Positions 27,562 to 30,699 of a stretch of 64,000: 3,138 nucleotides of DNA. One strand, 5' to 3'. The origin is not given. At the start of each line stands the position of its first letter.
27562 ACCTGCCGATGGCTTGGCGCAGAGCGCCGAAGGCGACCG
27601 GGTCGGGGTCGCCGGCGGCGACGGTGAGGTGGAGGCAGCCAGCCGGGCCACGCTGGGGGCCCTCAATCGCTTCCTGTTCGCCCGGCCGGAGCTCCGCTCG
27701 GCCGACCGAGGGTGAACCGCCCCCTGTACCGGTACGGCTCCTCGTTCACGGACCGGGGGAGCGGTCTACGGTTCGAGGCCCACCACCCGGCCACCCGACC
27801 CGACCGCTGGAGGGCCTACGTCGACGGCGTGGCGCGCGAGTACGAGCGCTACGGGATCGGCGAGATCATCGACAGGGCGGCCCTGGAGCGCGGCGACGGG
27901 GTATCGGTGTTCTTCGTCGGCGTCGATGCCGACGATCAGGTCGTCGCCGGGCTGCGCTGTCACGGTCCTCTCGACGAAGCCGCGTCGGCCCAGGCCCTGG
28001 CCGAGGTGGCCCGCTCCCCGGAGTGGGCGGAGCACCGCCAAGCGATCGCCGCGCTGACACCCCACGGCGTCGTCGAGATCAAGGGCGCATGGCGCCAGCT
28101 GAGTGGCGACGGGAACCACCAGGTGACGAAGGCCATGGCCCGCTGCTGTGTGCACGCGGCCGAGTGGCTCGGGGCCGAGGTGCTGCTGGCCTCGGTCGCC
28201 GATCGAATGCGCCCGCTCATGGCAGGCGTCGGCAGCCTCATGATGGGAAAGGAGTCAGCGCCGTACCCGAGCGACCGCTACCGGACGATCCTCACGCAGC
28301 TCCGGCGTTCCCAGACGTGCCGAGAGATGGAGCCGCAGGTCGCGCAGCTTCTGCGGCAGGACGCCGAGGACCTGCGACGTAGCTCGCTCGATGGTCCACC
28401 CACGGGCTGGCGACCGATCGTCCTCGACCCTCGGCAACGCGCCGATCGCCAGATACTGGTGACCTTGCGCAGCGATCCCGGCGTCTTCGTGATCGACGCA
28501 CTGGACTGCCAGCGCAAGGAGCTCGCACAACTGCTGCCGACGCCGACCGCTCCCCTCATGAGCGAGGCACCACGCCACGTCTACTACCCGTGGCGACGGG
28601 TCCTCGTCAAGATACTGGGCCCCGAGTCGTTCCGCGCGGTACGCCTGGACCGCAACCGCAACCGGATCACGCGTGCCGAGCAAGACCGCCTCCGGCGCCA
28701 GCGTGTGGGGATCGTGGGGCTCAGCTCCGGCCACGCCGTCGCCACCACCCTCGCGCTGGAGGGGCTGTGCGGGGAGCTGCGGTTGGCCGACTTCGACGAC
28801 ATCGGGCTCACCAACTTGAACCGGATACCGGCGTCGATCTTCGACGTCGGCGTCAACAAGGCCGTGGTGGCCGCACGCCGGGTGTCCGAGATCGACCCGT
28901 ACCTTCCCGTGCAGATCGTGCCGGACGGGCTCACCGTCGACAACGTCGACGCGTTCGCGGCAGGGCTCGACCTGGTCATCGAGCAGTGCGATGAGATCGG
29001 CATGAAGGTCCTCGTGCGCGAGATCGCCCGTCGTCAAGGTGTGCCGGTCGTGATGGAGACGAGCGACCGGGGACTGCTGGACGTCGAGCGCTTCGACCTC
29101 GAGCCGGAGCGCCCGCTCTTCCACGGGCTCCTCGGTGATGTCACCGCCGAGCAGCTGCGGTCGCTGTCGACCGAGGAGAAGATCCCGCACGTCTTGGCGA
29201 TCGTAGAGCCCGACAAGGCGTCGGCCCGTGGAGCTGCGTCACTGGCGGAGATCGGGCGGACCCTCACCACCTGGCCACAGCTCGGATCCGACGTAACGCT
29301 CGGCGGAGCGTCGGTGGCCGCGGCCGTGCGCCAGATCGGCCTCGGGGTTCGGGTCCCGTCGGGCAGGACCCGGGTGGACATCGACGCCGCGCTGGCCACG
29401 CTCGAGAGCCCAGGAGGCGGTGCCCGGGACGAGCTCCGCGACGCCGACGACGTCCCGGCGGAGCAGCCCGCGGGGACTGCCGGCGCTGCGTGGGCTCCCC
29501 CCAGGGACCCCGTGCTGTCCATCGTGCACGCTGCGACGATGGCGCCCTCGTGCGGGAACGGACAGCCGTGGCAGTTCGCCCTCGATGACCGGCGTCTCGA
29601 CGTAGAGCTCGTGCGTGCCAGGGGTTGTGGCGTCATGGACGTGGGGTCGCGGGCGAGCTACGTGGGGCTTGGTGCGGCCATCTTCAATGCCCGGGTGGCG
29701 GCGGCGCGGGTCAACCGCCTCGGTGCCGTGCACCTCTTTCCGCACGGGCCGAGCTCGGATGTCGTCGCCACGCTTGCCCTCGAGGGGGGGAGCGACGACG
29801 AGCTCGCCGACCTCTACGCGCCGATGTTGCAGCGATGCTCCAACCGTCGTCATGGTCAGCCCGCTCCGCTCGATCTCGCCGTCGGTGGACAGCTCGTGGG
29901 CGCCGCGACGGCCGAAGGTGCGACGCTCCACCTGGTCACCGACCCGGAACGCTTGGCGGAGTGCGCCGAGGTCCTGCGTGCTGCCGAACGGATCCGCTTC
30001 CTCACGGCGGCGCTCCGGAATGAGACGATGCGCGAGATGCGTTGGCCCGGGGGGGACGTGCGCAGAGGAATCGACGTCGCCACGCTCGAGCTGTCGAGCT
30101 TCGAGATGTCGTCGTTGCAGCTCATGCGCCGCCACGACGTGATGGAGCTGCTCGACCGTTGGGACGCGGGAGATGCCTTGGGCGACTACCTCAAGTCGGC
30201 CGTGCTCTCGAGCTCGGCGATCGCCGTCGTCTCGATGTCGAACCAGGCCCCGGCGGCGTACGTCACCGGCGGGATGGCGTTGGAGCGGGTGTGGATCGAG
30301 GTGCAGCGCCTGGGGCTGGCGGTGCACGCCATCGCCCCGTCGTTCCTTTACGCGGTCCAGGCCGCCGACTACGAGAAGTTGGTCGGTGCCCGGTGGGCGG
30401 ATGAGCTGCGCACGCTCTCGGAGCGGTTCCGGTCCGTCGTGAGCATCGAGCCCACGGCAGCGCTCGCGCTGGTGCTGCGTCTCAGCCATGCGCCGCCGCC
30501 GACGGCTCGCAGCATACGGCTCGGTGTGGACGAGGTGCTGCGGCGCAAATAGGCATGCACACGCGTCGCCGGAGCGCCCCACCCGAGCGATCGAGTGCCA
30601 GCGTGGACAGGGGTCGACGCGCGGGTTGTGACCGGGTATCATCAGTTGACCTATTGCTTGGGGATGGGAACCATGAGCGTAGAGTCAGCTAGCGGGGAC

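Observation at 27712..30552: Unusual three-domain fusion: extra GNAT-like N-domain on an Rv1355c-type E1/ThiF-like plus nitroreductase protein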

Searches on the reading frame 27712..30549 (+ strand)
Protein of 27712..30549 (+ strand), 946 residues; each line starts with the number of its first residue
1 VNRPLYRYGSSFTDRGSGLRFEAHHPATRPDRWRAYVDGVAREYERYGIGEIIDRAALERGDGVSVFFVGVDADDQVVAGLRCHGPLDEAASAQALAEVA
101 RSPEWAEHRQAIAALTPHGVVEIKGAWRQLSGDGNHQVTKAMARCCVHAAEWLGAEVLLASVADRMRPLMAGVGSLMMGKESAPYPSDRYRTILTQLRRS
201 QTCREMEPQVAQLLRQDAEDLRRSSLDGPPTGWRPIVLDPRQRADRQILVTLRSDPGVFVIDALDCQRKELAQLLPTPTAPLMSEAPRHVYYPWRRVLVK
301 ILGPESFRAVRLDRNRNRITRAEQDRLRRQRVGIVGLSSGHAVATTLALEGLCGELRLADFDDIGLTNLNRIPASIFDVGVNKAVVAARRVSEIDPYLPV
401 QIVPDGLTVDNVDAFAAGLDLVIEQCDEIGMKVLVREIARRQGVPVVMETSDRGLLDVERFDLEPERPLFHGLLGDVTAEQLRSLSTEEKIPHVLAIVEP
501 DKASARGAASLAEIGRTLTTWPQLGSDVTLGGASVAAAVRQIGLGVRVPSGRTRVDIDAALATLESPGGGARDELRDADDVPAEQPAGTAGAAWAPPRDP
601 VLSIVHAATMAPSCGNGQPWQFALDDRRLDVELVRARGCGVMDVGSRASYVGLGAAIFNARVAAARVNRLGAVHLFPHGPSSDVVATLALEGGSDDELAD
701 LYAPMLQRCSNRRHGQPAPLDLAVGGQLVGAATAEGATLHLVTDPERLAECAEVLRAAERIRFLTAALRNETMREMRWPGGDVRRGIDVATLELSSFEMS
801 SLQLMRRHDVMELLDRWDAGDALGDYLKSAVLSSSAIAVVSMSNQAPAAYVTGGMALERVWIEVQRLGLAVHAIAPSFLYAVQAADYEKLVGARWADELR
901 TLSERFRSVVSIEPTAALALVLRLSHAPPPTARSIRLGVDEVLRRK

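Call 3: search_protein_families(library=pfam, proteins=[window:27712-30549:+], max_evalue=1)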
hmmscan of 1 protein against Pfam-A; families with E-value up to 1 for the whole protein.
window:27712-30549:+ (946 aa): 3 families
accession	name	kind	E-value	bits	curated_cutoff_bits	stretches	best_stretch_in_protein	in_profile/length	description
PF00899.27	ThiF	-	3.5e-24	85.7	28.1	1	313-488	2-179/238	ThiF family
PF00881.29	Nitroreductase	-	0.00045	20.9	23.5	1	596-624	15-43/167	Nitroreductase family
PF14512.11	TM1586_NiRdase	-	0.0015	18.6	27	1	603-645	162-205/215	Putative TM nitroreductase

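Call 4: search_protein_families(library=ncbifam, proteins=[window:27712-30549:+], max_evalue=1)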
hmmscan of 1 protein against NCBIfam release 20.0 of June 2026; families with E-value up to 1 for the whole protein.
window:27712-30549:+ (946 aa): 20 families
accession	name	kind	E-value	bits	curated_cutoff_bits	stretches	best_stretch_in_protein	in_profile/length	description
NF005901.0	PRK07877.1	equivalog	1.1e-269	896.7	476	1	232-944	10-719/722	Rv1355c family protein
NF011424.0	PRK14851.1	subfamily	3.4e-45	154.3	1170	2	603-875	330-605/679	hypothetical protein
NF047509.1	Rv3131_FMN_oxido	subfamily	1.5e-40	139.7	199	1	604-875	2-270/319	Acg family FMN-binding oxidoreductase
NF011425.0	PRK14852.1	equivalog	1.1e-25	89.8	1337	2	298-447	301-453/989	hypothetical protein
NF006395.0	PRK08644.1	equivalog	2.3e-17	63.3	159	1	317-449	18-152/215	sulfur carrier protein ThiS adenylyltransferase ThiF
NF006077.0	PRK08223.1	equivalog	7e-17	61.3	266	1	313-448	12-150/296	hypothetical protein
TIGR02354.1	thiF_fam2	equivalog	5.8e-16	59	152.2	1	317-436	9-128/200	thiamine biosynthesis protein ThiF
NF004281.0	PRK05690.1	subfamily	1.2e-15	57.4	266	1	319-482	22-186/250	molybdopterin-synthase adenylyltransferase MoeB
TIGR02356.1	adenyl_thiF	equivalog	4.1e-14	52.4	275.25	1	319-452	11-145/203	thiazole biosynthesis adenylyltransferase ThiF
NF004111.0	PRK05600.1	equivalog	1e-13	51.2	437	1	322-451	34-164/371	ThiF family adenylyltransferase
NF011696.0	PRK15116.1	equivalog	4.8e-13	49.4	304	1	332-460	36-163/268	tRNA cyclic N6-threonylcarbamoyladenosine(37) synthase TcdA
NF006444.0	PRK08762.1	equivalog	1.5e-11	43.6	449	1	318-449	136-268/387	molybdopterin-synthase adenylyltransferase MoeB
TIGR02355.1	moeB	equivalog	3.4e-11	43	376.55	1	323-474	18-170/240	molybdopterin-synthase adenylyltransferase MoeB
NF047750.1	SAMPActivE1UbaA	equivalog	5.1e-09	35.9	450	1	321-447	24-151/270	SAMP-activating enzyme E1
NF005902.0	PRK07878.1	equivalog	1.3e-08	34.2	647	1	322-447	35-161/392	adenylyltransferase/sulfurtransferase MoeZ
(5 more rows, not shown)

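Call 7: search_solved_structures(query=window:27712-30549:+, max_evalue=1)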
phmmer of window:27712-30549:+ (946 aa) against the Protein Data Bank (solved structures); distinct sequences matched with E-value up to 1: 29.
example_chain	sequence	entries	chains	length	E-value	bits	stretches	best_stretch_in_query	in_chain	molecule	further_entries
4rdh_A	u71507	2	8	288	2.4e-11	45.8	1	332-460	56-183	tRNA threonylcarbamoyladenosine dehydratase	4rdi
4d7a_A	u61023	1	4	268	2.4e-11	45.8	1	332-460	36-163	TRNA THREONYLCARBAMOYLADENOSINE DEHYDRATASE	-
4yed_A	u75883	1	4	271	2.4e-11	45.8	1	332-460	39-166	tRNA threonylcarbamoyladenosine dehydratase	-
4d79_A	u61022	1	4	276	2.6e-11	45.7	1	332-460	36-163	TRNA THREONYLCARBAMOYLADENOSINE DEHYDRATASE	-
1jw9_B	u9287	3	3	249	1.6e-05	26.5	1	324-450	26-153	MOLYBDOPTERIN BIOSYNTHESIS MOEB PROTEIN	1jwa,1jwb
9egb_A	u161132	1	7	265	5.4e-05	24.8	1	311-447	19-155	THIF-type NAD/FAD binding fold domain-containing protein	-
9egc_A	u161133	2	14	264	6.3e-05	24.6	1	311-447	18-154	THIF-type NAD/FAD binding fold domain-containing protein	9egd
1zfn_A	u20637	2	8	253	0.00046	21.7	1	324-435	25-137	Adenylyltransferase thiF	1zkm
1zud_1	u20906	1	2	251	0.0005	21.6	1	324-435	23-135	Adenylyltransferase thiF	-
2ymv_A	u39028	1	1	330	0.00055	21.5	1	603-770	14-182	ACG NITROREDUCTASE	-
5ff5_A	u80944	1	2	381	0.00091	20.7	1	322-388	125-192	PaaA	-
6h78_A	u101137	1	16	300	0.015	16.7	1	322-412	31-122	Ubiquitin-like modifier-activating enzyme 5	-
6h77_A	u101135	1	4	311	0.016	16.6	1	322-412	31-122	Ubiquitin-like modifier-activating enzyme 5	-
3guc_A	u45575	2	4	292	0.017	16.6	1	323-412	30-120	Ubiquitin-like modifier-activating enzyme 5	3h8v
5iaa_A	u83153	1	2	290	0.018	16.4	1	323-412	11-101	Ubiquitin-like modifier-activating enzyme 5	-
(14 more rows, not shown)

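Call 28: find_related_loci(query=A2, collection=genome_contigs, flank=6000)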
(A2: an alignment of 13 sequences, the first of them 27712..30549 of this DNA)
Query A2 (946 aa) in genome_contigs; peptide patterns used: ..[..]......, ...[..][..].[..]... (x = any residue, [..] = any of these).
599 stretches matched a pattern (row limit reached: there are more); 110 encode a relative of the query (tblastn E <= 1e-3); the best 80 are kept; 80 distinct loci.
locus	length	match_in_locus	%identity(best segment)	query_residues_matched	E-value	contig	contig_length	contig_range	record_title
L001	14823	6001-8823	61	6-946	0e+0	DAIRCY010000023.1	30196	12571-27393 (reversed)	MAG TPA_asm: Acidimicrobiales bacterium isolate CTOTU3123 NODE_137_length_30196_cov_3.582131, whole genome shotgun seque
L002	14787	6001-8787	56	6-945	0e+0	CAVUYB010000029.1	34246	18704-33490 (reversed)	MAG: uncultured Actinomycetota bacterium isolate MFD06092.bin.2.179 genome assembly, contig: contig_66244, whole genome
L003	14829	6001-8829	46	6-945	0e+0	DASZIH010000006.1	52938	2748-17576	MAG TPA_asm: Acidimicrobiales bacterium isolate SMAG_U6597 k141_4612427, whole genome shotgun sequence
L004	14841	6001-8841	46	1-945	0e+0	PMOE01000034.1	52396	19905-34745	MAG: Acidimicrobiaceae bacterium isolate palsa_457 73.20110600_P1M.11_contig_1709, whole genome shotgun sequence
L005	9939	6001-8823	45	6-946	0e+0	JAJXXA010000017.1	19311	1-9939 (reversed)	MAG: Actinomycetes bacterium isolate BP6.bin125 NODE_4095_length_19311_cov_11.151220, whole genome shotgun sequence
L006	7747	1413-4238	45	6-945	0e+0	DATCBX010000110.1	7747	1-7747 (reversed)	MAG TPA_asm: Acidimicrobiales bacterium isolate SMAG_U7684 k141_212053, whole genome shotgun sequence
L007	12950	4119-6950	45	6-946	0e+0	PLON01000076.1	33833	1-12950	MAG: Acidimicrobiaceae bacterium isolate bog_800 73.20120700_S3X.67_contig_10148, whole genome shotgun sequence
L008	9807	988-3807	47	6-945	0e+0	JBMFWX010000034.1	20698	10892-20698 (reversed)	MAG: Acidimicrobiales bacterium isolate KM4364-29 NODE_1331_length_20698_cov_7.570799, whole genome shotgun sequence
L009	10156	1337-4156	45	6-945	0e+0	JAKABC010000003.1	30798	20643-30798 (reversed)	MAG: Actinomycetes bacterium isolate WH2.bin133 NODE_2294_length_30798_cov_1.761860, whole genome shotgun sequence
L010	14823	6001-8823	46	6-943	0e+0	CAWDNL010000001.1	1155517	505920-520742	MAG: uncultured Acidimicrobiaceae bacterium isolate MFD03399.bin.1.96 genome assembly, contig: contig_13154, whole genom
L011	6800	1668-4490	45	6-946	0e+0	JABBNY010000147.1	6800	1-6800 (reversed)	MAG: Acidobacteria bacterium isolate G2_25 NODE_5651_length_6800_cov_4.54811, whole genome shotgun sequence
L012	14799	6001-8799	47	9-945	0e+0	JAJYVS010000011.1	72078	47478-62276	MAG: Actinomycetes bacterium isolate FK2.bin43 NODE_383_length_72078_cov_1.682687, whole genome shotgun sequence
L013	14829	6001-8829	45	6-945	0e+0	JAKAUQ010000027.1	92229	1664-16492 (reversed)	MAG: Actinomycetes bacterium isolate YP3.bin44 NODE_287_length_92229_cov_7.73024, whole genome shotgun sequence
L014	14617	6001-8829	46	6-945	0e+0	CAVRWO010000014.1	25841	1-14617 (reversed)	MAG: uncultured Acidimicrobiaceae bacterium isolate MFD05512.bin.1.178 genome assembly, contig: contig_38170, whole geno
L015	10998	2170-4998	43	6-946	0e+0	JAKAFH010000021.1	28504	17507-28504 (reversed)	MAG: Actinomycetes bacterium isolate WY1.bin86 NODE_2371_length_28504_cov_3.019629, whole genome shotgun sequence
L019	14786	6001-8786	51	11-934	0e+0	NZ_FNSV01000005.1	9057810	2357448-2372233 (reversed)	Rhodococcus koreensis strain DSM 44498, whole genome shotgun sequence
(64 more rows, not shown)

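Call 47: find_homologous_proteins(query=A3, max_evalue=0.00001)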
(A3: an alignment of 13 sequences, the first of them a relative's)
Query A3 (13 sequences) (271 aa, profile of the alignment): 802 proteins with E <= 0.00001 among 8000 candidates; the best 120 are listed.
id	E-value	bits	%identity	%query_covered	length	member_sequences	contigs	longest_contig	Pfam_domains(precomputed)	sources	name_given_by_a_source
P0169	1.4e-112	393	58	86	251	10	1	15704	-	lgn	-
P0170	1.9e-112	393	99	92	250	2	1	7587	-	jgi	-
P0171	1.2e-111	390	54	92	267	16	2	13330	-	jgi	jgi:hypothetical protein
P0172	1.7e-111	389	63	85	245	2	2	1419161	-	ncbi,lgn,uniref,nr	ncbi:hypothetical protein [Mycolicibacterium sp. 050158]|uniref:hypothetical protein n=1 Tax=Mycolic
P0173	6.9e-111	387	56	87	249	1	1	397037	-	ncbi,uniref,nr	ncbi:ribosomal protein S18 [Mycobacterium frederiksbergense]|uniref:Ribosomal protein S18 n=1 Tax=My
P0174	1.1e-110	387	54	89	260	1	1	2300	-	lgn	-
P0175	1.2e-110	387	58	86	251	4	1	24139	-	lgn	-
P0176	4.2e-110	385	65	89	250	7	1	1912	-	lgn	-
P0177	5.4e-110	385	56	88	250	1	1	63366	-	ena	-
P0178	8.6e-110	384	62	86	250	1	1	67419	-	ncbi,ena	-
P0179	1.3e-109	383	71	94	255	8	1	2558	-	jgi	jgi:hypothetical protein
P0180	1.4e-109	383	58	86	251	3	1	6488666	-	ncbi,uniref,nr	ncbi:hypothetical protein [Mycolicibacterium sp. HK-90]|uniref:hypothetical protein n=1 Tax=Mycolici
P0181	1.6e-109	383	53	90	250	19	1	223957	-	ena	-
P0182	1.6e-109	383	56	86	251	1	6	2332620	-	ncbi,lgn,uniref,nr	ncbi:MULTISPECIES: hypothetical protein [unclassified Mycolicibacterium]|uniref:hypothetical protein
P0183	1.7e-109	383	55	89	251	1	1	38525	-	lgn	-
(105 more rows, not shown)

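Call 61: search_protein_families(library=ncbifam, proteins=[L019:5890-6702:+], max_evalue=1)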
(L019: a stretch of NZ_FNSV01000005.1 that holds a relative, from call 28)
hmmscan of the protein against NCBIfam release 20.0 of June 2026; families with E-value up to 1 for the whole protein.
L019:5890-6702:+ (271 aa): 0 families

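Call 64: list_cluster_members(proteins=[window:27712-30549:+, window:25928-27712:+, window:30595-32940:+])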
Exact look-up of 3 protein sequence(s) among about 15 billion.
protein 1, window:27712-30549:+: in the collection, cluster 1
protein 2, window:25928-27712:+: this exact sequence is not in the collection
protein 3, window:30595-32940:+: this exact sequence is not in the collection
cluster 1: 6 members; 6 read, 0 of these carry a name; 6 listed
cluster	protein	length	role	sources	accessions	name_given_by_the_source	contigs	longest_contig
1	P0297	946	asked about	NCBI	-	-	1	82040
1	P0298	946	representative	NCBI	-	-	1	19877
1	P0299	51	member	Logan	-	-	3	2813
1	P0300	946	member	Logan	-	-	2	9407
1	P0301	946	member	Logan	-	-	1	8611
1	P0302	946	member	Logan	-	-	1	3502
